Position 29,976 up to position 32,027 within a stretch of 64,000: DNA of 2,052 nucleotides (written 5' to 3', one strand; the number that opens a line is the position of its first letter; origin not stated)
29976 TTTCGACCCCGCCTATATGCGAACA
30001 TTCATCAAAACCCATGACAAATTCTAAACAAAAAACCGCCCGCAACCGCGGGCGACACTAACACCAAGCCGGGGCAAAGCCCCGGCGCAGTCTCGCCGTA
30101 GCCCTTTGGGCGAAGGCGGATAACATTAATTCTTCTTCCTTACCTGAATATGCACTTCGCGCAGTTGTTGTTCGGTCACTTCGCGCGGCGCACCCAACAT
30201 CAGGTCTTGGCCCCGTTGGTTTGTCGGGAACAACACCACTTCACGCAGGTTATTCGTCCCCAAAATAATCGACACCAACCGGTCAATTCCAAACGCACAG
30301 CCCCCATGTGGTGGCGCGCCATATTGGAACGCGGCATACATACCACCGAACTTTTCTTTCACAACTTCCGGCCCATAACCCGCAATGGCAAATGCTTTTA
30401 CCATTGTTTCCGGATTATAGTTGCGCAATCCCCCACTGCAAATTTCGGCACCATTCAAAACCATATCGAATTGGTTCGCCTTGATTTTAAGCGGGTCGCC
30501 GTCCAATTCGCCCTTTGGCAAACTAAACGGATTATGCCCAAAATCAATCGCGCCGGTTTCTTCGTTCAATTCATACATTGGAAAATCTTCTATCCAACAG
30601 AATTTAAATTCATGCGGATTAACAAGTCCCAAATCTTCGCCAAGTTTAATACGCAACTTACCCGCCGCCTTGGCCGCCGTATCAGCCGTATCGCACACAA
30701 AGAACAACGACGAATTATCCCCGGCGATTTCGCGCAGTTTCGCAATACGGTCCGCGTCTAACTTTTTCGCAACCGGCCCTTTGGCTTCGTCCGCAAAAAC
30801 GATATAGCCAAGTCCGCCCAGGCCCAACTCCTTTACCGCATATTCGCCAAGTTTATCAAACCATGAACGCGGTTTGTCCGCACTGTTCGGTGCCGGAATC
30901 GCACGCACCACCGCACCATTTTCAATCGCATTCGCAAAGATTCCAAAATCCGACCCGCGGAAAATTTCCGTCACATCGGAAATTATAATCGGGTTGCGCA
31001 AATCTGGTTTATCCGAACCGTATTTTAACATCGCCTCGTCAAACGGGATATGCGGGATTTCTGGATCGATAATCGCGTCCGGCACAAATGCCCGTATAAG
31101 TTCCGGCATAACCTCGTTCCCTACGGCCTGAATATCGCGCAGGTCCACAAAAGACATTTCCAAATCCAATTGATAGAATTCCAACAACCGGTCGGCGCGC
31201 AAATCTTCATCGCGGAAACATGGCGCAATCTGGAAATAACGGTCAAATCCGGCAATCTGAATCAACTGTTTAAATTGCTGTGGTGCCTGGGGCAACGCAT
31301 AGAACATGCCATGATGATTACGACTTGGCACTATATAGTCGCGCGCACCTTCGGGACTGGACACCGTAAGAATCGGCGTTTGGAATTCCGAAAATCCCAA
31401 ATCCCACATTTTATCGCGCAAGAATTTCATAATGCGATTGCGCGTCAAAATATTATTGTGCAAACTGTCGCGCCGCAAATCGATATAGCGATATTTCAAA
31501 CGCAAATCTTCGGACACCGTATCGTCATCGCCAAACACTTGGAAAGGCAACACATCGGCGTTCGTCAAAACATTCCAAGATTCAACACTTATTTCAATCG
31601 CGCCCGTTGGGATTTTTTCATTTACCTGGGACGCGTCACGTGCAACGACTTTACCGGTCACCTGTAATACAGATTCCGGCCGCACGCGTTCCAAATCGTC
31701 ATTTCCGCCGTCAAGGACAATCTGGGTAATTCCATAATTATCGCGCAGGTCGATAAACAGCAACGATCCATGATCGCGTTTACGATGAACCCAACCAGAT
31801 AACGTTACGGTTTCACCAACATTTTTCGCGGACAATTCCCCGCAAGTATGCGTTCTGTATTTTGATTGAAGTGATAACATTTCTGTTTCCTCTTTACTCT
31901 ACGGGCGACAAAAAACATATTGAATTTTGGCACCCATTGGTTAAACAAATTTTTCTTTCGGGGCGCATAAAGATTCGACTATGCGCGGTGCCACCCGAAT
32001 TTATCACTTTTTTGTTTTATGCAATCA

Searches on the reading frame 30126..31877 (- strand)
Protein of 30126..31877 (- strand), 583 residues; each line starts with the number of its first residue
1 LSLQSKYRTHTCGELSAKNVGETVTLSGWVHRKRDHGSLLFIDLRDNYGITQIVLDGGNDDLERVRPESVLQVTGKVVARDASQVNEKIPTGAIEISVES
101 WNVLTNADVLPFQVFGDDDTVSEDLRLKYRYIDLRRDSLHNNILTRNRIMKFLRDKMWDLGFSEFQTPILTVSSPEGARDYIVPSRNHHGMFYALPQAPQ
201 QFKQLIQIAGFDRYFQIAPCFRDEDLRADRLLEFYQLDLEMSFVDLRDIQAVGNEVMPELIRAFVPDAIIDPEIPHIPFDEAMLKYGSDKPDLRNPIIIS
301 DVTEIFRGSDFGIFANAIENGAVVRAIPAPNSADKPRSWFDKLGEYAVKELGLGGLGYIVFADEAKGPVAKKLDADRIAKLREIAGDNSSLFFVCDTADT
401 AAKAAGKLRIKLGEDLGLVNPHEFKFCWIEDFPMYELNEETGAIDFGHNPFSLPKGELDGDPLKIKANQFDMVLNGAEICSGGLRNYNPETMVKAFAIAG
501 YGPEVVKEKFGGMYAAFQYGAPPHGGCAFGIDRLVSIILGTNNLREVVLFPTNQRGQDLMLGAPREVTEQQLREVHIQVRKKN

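Call 36: search_protein_families(library=ncbifam, proteins=[window:30126-31877:-], max_evalue=0.00001)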
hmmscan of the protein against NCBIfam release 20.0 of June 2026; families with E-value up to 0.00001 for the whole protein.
window:30126-31877:- (583 aa): 15 families
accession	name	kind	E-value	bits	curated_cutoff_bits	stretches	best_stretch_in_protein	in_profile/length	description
NF001750.0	PRK00476.1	equivalog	3.9e-224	745.3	443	1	6-582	3-589/590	aspartate--tRNA ligase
TIGR00459.1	aspS_bact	equivalog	1.2e-175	585.2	373.85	1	8-582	3-586/586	aspartate--tRNA ligase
NF009460.0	PRK12820.1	equivalog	2.2e-128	429.4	1379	1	11-576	25-614/723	bifunctional aspartyl-tRNA synthetase/aspartyl/glutamyl-tRNA amidotransferase subunit C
NF003483.0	PRK05159.1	equivalog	1.4e-62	212.1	353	2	7-262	3-256/438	aspartate--tRNA(Asn) ligase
TIGR00458.1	aspS_nondisc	equivalog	2.9e-51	174.8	368.4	2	17-259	8-248/428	aspartate--tRNA(Asn) ligase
NF003037.0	PRK03932.1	equivalog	5.5e-32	111.3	414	2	16-265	11-263/451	asparagine--tRNA ligase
NF001756.1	PRK00484.1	subfamily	9.1e-32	110.3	468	2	16-265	46-291/488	lysine--tRNA ligase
TIGR00457.1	asnS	equivalog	2.6e-30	105.7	342.6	1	16-268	11-268/455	asparagine--tRNA ligase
TIGR00499.1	lysS_bact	equivalog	2.7e-30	105.4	427.6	2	3-270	37-299/496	lysine--tRNA ligase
NF002821.0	PRK02983.1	equivalog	7e-27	93.8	742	1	7-258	645-893/1102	bifunctional lysylphosphatidylglycerol synthetase/lysine--tRNA ligase LysX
NF009101.0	PRK12445.1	subfamily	3.3e-19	68.8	1026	1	7-256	53-297/505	lysine--tRNA ligase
NF005052.0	PRK06462.1-1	equivalog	4e-12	45.8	368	1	120-263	24-172/353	asparagine synthetase A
NF005054.0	PRK06462.1-4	equivalog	7.1e-10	38.4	309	0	130-264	12-155/318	asparagine synthetase A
NF006828.0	PRK09350.1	equivalog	2.1e-08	33.8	264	0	514-553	284-323/325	elongation factor P--(R)-beta-lysine ligase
TIGR00462.1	genX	equivalog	2.7e-08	33.6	286.9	0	514-550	268-304/304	EF-P lysine aminoacylase EpmA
